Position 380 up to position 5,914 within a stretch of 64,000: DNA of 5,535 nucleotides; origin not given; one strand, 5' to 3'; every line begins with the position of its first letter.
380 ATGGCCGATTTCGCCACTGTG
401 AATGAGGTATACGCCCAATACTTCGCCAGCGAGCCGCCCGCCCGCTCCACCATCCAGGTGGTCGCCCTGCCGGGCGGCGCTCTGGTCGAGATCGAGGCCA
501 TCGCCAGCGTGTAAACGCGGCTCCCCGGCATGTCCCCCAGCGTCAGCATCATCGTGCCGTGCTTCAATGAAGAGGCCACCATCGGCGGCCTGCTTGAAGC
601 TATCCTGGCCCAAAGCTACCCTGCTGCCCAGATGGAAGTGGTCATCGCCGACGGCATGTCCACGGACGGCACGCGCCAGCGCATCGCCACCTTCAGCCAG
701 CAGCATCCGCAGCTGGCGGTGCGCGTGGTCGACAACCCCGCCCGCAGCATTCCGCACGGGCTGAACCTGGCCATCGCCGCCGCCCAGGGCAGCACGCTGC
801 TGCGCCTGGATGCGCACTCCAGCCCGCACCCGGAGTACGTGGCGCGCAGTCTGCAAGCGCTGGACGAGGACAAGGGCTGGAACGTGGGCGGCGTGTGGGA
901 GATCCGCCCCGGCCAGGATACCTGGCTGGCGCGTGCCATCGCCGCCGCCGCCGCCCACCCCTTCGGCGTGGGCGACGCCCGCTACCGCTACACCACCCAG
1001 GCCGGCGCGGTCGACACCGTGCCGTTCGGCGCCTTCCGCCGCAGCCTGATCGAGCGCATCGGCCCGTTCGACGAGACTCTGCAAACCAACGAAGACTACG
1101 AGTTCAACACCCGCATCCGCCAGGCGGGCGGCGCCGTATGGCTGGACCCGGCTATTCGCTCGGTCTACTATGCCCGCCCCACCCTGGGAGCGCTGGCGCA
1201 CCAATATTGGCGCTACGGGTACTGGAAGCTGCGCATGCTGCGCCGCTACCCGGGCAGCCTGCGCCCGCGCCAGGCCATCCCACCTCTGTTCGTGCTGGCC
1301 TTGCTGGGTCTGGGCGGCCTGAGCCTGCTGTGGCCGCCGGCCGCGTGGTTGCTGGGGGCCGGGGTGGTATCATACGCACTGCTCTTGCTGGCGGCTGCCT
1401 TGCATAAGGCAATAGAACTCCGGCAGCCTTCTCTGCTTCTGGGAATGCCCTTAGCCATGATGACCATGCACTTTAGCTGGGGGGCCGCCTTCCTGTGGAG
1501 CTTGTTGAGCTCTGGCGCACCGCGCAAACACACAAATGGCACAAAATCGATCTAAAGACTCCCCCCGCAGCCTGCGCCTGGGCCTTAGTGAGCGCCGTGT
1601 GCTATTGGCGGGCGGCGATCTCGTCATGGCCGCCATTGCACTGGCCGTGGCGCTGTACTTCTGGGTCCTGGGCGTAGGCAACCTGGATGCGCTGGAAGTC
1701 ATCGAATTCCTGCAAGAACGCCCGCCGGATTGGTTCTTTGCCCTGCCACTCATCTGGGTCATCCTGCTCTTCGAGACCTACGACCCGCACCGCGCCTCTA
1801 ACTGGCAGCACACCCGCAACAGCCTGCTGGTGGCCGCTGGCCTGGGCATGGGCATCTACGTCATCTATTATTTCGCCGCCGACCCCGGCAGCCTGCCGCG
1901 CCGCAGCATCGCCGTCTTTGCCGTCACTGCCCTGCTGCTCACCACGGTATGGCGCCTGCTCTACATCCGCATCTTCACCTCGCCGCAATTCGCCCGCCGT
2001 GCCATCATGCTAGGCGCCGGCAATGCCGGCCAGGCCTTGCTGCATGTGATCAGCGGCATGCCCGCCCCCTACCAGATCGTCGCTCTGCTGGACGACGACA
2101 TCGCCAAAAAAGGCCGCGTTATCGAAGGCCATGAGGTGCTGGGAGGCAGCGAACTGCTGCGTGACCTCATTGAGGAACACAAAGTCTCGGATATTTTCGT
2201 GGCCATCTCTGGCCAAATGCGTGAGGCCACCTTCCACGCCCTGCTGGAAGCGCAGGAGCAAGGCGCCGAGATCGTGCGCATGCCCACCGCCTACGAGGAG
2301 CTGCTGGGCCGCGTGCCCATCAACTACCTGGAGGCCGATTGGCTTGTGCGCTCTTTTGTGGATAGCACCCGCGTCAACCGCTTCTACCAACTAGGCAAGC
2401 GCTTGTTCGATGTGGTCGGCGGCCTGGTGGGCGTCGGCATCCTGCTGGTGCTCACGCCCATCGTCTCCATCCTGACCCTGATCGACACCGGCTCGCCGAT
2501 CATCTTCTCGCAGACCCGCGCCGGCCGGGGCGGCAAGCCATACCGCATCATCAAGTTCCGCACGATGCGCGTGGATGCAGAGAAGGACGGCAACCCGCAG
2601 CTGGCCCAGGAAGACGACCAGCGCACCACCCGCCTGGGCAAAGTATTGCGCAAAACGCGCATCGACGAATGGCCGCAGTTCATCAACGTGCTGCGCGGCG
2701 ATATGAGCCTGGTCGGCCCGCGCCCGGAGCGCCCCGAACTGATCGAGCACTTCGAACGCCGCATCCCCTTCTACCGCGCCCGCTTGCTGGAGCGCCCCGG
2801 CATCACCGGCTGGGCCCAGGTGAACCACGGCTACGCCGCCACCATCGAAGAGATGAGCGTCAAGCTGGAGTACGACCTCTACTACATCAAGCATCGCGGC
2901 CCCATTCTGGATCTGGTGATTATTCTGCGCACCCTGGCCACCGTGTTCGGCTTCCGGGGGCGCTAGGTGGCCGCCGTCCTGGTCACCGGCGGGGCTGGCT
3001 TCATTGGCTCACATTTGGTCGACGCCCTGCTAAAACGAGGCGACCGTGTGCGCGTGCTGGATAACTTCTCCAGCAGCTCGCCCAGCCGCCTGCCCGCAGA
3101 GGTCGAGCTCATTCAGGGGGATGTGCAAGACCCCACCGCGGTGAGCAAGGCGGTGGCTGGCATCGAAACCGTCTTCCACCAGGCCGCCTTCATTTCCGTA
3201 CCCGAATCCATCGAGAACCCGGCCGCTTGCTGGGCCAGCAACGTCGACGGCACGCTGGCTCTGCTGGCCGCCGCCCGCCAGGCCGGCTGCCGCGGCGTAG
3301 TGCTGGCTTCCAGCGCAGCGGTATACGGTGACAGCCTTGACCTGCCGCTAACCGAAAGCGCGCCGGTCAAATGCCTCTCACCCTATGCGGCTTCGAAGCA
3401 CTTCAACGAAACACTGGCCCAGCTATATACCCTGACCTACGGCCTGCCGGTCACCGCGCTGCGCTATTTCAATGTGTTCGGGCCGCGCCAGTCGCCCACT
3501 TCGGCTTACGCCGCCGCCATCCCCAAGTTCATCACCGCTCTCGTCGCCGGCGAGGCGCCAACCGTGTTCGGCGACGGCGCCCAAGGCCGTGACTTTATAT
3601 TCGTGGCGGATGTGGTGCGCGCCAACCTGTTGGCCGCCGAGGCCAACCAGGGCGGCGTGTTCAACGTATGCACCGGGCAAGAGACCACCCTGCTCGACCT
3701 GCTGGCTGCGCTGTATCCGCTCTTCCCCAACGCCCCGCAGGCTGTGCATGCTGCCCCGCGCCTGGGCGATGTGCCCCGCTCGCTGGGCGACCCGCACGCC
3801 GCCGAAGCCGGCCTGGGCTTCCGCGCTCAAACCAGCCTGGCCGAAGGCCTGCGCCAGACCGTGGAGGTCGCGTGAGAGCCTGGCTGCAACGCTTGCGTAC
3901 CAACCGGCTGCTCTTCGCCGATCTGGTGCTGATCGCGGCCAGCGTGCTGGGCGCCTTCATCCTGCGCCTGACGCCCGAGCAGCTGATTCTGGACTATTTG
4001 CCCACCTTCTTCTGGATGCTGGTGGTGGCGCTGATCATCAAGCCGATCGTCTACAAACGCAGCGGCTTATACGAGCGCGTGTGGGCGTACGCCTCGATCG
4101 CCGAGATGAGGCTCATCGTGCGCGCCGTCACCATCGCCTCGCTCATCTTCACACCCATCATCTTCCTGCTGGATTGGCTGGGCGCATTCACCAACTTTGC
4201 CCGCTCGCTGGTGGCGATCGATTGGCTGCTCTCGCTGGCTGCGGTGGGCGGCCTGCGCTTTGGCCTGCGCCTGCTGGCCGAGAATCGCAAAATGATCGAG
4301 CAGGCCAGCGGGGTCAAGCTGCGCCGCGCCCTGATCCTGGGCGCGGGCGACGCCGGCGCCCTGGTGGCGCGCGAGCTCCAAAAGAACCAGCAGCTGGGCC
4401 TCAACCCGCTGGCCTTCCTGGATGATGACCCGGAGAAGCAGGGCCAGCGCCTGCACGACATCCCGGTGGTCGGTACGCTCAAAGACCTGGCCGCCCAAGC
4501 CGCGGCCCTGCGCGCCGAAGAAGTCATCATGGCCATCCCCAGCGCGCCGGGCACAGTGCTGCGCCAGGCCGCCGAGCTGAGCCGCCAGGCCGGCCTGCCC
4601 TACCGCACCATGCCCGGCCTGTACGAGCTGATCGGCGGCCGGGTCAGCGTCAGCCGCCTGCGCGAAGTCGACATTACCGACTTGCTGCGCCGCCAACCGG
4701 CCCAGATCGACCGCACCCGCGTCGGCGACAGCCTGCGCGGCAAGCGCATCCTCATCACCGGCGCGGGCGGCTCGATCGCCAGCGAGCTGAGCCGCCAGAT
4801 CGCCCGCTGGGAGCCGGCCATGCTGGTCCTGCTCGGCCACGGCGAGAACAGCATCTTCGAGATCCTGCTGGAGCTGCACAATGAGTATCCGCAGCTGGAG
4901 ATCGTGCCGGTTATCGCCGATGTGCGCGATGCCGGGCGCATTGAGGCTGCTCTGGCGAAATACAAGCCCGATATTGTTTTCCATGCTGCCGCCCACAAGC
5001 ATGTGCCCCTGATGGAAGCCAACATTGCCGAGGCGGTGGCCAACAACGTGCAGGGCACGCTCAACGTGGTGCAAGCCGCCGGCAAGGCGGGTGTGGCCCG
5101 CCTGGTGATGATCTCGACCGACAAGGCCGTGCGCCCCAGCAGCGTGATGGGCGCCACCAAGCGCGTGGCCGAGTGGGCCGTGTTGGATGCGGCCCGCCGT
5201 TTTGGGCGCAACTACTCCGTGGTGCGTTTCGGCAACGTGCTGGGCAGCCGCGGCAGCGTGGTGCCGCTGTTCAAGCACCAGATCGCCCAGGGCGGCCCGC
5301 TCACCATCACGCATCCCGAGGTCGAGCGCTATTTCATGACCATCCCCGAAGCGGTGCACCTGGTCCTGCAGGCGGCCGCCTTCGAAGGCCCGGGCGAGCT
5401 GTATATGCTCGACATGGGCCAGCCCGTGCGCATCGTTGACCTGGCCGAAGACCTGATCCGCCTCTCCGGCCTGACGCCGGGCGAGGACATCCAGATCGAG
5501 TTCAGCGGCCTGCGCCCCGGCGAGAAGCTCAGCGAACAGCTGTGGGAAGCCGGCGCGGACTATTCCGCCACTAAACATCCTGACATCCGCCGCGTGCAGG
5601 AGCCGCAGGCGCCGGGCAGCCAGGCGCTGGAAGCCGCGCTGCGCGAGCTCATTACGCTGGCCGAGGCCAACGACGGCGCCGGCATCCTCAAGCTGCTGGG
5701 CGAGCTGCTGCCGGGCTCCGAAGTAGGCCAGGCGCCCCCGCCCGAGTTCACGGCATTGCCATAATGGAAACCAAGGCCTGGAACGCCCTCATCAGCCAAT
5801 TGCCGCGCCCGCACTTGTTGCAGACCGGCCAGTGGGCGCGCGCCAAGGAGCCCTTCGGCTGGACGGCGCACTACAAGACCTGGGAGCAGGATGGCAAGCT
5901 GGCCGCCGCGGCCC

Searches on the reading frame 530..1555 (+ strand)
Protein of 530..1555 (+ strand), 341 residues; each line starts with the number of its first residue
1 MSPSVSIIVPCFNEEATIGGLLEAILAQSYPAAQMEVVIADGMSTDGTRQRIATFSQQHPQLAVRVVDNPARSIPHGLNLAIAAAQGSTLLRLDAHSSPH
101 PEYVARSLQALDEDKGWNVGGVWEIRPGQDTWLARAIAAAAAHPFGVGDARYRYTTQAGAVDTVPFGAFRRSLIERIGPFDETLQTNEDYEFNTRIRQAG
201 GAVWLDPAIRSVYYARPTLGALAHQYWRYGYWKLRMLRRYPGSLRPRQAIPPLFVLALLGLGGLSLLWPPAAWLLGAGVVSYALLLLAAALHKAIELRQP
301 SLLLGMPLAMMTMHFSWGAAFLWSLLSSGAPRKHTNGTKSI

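Call 47: search_protein_families(library=pfam, proteins=[window:530-1555:+], max_evalue=0.0001)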
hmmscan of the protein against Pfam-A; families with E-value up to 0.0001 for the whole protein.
window:530-1555:+ (341 aa): 3 families
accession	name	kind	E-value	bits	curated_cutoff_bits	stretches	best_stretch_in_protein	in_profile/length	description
PF00535.33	Glycos_transf_2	-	5.3e-21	75.7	23.3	1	6-177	1-167/168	Glycosyl transferase family 2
PF13641.12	Glyco_tranf_2_3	-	1.1e-16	62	27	1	3-222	1-220/230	Glycosyltransferase like family 2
PF10111.15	Glyco_tranf_2_2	-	9.3e-05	22.5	27.3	0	6-96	1-91/276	Glycosyltransferase like family 2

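Call 99: search_protein_families(library=ncbifam, proteins=[window:530-1555:+], max_evalue=1e-10)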
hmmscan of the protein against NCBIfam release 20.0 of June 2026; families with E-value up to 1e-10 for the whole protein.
window:530-1555:+ (341 aa): 6 families
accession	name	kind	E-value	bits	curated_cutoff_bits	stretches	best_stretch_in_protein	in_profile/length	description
TIGR03965.1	mycofact_glyco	equivalog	5.5e-22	78.3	280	1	3-293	74-355/467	mycofactocin biosynthesis glycosyltransferase MftF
NF041875.1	EPS_EpsD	equivalog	3.9e-18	65.9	370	1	5-241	1-235/325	exopolysaccharide biosynthesis glycosyltransferase EpsD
TIGR04283.1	glyco_like_mftF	equivalog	1.8e-17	63.7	182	1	5-210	1-183/221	TIGR04283 family arsenosugar biosynthesis glycosyltransferase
TIGR03937.1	PgaC_IcaA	equivalog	8.4e-15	54.6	422.3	1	3-231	45-268/407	poly-beta-1,6-N-acetyl-D-glucosamine synthase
TIGR03111.1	glyc2_xrt_Gpos1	hypoth_equivalog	1.8e-12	46.8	363.95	1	3-112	49-157/439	TIGR03111 family XrtG-associated glycosyltransferase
TIGR03472.1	HpnI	equivalog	1.5e-11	43.7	310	1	3-321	41-350/373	bacteriohopanetetrol glucosamine biosynthesis glycosyltransferase HpnI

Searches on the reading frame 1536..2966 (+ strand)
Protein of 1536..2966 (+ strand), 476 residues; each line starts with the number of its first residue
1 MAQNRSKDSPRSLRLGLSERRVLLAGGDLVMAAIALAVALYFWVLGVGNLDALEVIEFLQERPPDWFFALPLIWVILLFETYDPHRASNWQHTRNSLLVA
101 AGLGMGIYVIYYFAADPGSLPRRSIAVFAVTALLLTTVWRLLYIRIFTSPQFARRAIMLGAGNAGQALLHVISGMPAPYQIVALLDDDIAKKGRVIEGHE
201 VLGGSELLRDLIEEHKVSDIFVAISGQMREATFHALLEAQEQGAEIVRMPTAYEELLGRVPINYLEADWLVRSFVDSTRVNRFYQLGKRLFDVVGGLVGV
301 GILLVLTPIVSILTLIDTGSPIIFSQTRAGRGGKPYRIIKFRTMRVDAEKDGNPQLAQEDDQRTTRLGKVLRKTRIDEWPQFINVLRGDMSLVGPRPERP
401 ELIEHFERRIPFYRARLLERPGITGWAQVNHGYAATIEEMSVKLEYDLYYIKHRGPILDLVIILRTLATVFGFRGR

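Call 47: search_protein_families(library=pfam, proteins=[window:1536-2966:+], max_evalue=0.0001)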
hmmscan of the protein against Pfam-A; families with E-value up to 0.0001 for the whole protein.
window:1536-2966:+ (476 aa): 2 families
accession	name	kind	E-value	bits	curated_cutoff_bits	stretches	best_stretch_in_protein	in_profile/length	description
PF02397.22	Bac_transf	-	9.6e-62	208.1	27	1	288-471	1-178/179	Bacterial sugar transferase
PF13727.12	CoA_binding_3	-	5.2e-08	33.5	25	1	79-230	3-155/175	CoA-binding domain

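Call 99: search_protein_families(library=ncbifam, proteins=[window:1536-2966:+], max_evalue=1e-10)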
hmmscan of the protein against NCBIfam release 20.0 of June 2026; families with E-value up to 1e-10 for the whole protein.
window:1536-2966:+ (476 aa): 10 families
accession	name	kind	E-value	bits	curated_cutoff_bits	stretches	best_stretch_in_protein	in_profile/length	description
TIGR03025.1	EPS_sugtrans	subfamily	8.2e-103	345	295.55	1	36-471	11-439/445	exopolysaccharide biosynthesis polyprenyl glycosylphosphotransferase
TIGR03013.1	EpsB_2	subfamily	1.9e-93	314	393.35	1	48-471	18-437/443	TIGR03013 family XrtA/PEP-CTERM system glycosyltransferase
TIGR03023.1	WcaJ_sugtrans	equivalog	2.1e-83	281.1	410.75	1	50-471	24-447/453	undecaprenyl-phosphate glucose phosphotransferase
TIGR03022.1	WbaP_sugtrans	subfamily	9.4e-50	170.2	403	1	27-471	4-450/456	undecaprenyl-phosphate galactose phosphotransferase WbaP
NF007518.0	PRK10124.1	equivalog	7.2e-44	150.3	684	1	153-468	144-455/464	undecaprenyl-phosphate glucose phosphotransferase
NF050817.1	PolSacchBiosHfsE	equivalog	2.9e-35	121.9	750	1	73-473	59-462/467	polysaccharide biosynthesis protein HfsE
NF052601.1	undeca_RfbP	equivalog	8.1e-35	120.2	330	1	284-470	41-235/244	undecaprenyl-phosphate galactose phosphotransferase family protein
NF041877.1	EPS_EpsZ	equivalog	1.3e-33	116.4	800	1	199-474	178-456/459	exopolysaccharide biosynthesis polyisoprenyl-phosphate hexose-1-phosphate transferase EpsZ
NF011751.0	PRK15204.1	equivalog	2.9e-25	88.8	907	1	123-470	114-469/476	undecaprenyl-phosphate galactose phosphotransferase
NF045514.1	glycotran_HepC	equivalog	5e-19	68.5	140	1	281-397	110-211/220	heterocyst development glycosyltransferase HepC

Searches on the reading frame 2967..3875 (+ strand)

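Call 47: search_protein_families(library=pfam, proteins=[window:2967-3875:+], max_evalue=0.0001)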
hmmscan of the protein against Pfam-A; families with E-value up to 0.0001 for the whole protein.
window:2967-3875:+ (302 aa): 10 families
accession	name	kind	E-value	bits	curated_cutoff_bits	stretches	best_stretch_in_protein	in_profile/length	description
PF01370.27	Epimerase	-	3e-65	220.4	20.9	1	4-235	1-240/240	NAD dependent epimerase/dehydratase family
PF16363.11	GDP_Man_Dehyd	-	9.7e-57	193.3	27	1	5-245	1-258/332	GDP-mannose 4,6 dehydratase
PF01073.25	3Beta_HSD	-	1.3e-25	90.5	22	1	5-226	1-231/280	3-beta hydroxysteroid dehydrogenase/isomerase family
PF02719.21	Polysacc_synt_2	-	1.1e-16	61.3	20.2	1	4-255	1-249/293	Polysaccharide biosynthesis protein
PF13460.12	NAD_binding_10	-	4.7e-14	53.1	27.2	1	8-153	1-133/184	NAD(P)H-binding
PF07993.18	NAD_binding_4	-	5.9e-13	49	20.1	1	6-217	1-255/258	Male sterility protein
PF04321.23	RmlD_sub_bind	-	7.9e-09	35.4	27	1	4-152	3-137/287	RmlD substrate binding domain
PF05368.20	NmrA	-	2.2e-08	34.5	27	1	4-107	5-98/298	NmrA-like family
PF00106.31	adh_short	-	1.3e-06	28.5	26.6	1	3-68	2-73/195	short chain dehydrogenase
PF08659.16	KR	-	2.7e-05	24.6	22.6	0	2-119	1-139/180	KR domain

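Call 99: search_protein_families(library=ncbifam, proteins=[window:2967-3875:+], max_evalue=1e-10)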
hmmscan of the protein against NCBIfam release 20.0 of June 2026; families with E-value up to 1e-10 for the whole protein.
window:2967-3875:+ (302 aa): 21 families
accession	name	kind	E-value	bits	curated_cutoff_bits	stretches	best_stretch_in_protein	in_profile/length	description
TIGR04180.1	EDH_00030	hypoth_equivalog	4.6e-54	183.5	475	1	4-250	1-253/297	NAD-dependent 4,6-dehydratase LegB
NF011728.1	PRK15181.1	equivalog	4.3e-53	180.5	760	1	5-299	19-334/348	Vi polysaccharide biosynthesis UDP-N-acetylglucosaminuronic acid C-4 epimerase TviC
TIGR01179.1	galE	equivalog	7e-53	179.6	262.3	1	3-292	1-315/332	UDP-glucose 4-epimerase GalE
TIGR01181.1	dTDP_gluc_dehyt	equivalog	1.5e-46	159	365.1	1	4-300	2-309/321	dTDP-glucose 4,6-dehydratase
TIGR02197.1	heptose_epim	equivalog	2.7e-38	131.9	274.6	1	4-250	1-257/316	ADP-glyceromanno-heptose 6-epimerase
NF007956.0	PRK10675.1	subfamily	5.9e-35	121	394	1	3-298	2-325/338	UDP-glucose 4-epimerase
TIGR03466.1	HpnA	hypoth_equivalog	2.7e-29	102.1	367.65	1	3-251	2-244/327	hopanoid-associated sugar epimerase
NF052578.1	StrlDmthSdmBMthl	equivalog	2.5e-26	93.2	600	1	4-252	3-244/328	sterol demethylase protein SdmB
NF007582.0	PRK10217.1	equivalog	7.1e-25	87.8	698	1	1-260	1-281/355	dTDP-glucose 4,6-dehydratase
NF008360.0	PRK11150.1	equivalog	6.9e-23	81.3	452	1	4-241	2-242/310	ADP-glyceromanno-heptose 6-epimerase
NF007490.0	PRK10084.1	subfamily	2.9e-21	75.9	649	1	126-300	152-332/361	dTDP-glucose 4,6-dehydratase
NF042422.1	oxyalk_red_OleD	equivalog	4.4e-19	69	580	1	4-237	3-226/329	2-alkyl-3-oxoalkanoate reductase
NF043036.1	ErythonDh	equivalog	4.9e-19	68.7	325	1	4-155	3-164/321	D-erythronate dehydrogenase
NF058621.1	DiazavRedAvaA7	equivalog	1.5e-18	67.4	400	1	4-236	3-231/304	3-diazoavenalumate denitrifying reductase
NF042423.1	oxyalk_red_Shew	equivalog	2.3e-17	63.1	580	1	3-226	10-223/331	2-alkyl-3-oxoalkanoate reductase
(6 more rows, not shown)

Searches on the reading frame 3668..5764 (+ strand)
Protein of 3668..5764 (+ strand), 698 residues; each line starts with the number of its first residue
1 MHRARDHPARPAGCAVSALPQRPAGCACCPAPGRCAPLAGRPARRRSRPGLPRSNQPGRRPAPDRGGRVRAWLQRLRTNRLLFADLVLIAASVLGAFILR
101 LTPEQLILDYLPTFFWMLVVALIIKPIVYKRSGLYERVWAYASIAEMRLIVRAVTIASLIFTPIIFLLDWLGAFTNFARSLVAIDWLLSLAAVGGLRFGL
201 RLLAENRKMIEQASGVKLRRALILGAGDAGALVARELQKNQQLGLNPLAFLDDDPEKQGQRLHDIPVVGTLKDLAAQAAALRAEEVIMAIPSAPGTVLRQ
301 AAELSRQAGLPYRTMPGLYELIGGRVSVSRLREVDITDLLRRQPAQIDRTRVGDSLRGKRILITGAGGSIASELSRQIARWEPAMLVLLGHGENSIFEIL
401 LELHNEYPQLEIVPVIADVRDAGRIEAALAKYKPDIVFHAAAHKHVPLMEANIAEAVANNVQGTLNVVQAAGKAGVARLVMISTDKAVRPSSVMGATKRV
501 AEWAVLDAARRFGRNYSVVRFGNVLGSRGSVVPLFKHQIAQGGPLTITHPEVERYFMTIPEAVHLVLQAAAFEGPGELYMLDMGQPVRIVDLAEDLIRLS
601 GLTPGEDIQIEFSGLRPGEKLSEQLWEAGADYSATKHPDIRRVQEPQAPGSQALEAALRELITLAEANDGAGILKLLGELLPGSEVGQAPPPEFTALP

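Call 47: search_protein_families(library=pfam, proteins=[window:3668-5764:+], max_evalue=0.0001)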
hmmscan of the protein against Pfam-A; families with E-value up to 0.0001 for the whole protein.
window:3668-5764:+ (698 aa): 9 families
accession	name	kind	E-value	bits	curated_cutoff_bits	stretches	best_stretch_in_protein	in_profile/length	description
PF02719.21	Polysacc_synt_2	-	2.1e-109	365.7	20.2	1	361-644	1-292/293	Polysaccharide biosynthesis protein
PF01370.27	Epimerase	-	5.4e-23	82.1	20.9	1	361-572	1-227/240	NAD dependent epimerase/dehydratase family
PF04321.23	RmlD_sub_bind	-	2.8e-15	56.6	27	1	360-532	2-160/287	RmlD substrate binding domain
PF13727.12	CoA_binding_3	-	1.3e-12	48.6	25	1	133-296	4-155/175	CoA-binding domain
PF16363.11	GDP_Man_Dehyd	-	9.9e-12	45.4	27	1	362-528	1-187/332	GDP-mannose 4,6 dehydratase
PF01073.25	3Beta_HSD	-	6.7e-08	32.3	22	1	363-492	2-124/280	3-beta hydroxysteroid dehydrogenase/isomerase family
PF13460.12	NAD_binding_10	-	2e-06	28.2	27.2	1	410-489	39-103/184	NAD(P)H-binding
PF07993.18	NAD_binding_4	-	1.2e-05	25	20.1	0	433-488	88-140/258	Male sterility protein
PF00106.31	adh_short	-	1.4e-05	25.1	26.6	1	359-490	1-142/195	short chain dehydrogenase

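Call 99: search_protein_families(library=ncbifam, proteins=[window:3668-5764:+], max_evalue=1e-10)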
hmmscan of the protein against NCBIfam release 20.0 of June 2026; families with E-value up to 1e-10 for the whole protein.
window:3668-5764:+ (698 aa): 9 families
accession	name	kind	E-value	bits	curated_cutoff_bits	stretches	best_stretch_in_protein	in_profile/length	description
TIGR03589.1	PseB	equivalog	3.2e-52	177.5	407.75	1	357-630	3-266/324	UDP-N-acetylglucosamine 4,6-dehydratase (inverting)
TIGR04130.1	FnlA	equivalog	8.3e-38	130.1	730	1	358-630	4-269/337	UDP-N-acetylglucosamine 4,6-dehydratase/5-epimerase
TIGR03025.1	EPS_sugtrans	subfamily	6.1e-27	94.9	295.55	1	84-341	2-247/445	exopolysaccharide biosynthesis polyprenyl glycosylphosphotransferase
TIGR03023.1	WcaJ_sugtrans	equivalog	4.6e-23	82.2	410.75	1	84-345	2-256/453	undecaprenyl-phosphate glucose phosphotransferase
TIGR03022.1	WbaP_sugtrans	subfamily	7.5e-18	65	403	1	81-294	1-200/456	undecaprenyl-phosphate galactose phosphotransferase WbaP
TIGR01179.1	galE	equivalog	4.5e-14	52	262.3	1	360-528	1-180/332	UDP-glucose 4-epimerase GalE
TIGR01214.1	rmlD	equivalog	5.2e-13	48.7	224.05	1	360-508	1-138/285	dTDP-4-dehydrorhamnose reductase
TIGR04180.1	EDH_00030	hypoth_equivalog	3.3e-12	46.1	475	1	361-486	1-123/297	NAD-dependent 4,6-dehydratase LegB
TIGR02622.1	CDP_4_6_dhtase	equivalog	7.7e-11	41.7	278.45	0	357-489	3-134/352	CDP-glucose 4,6-dehydratase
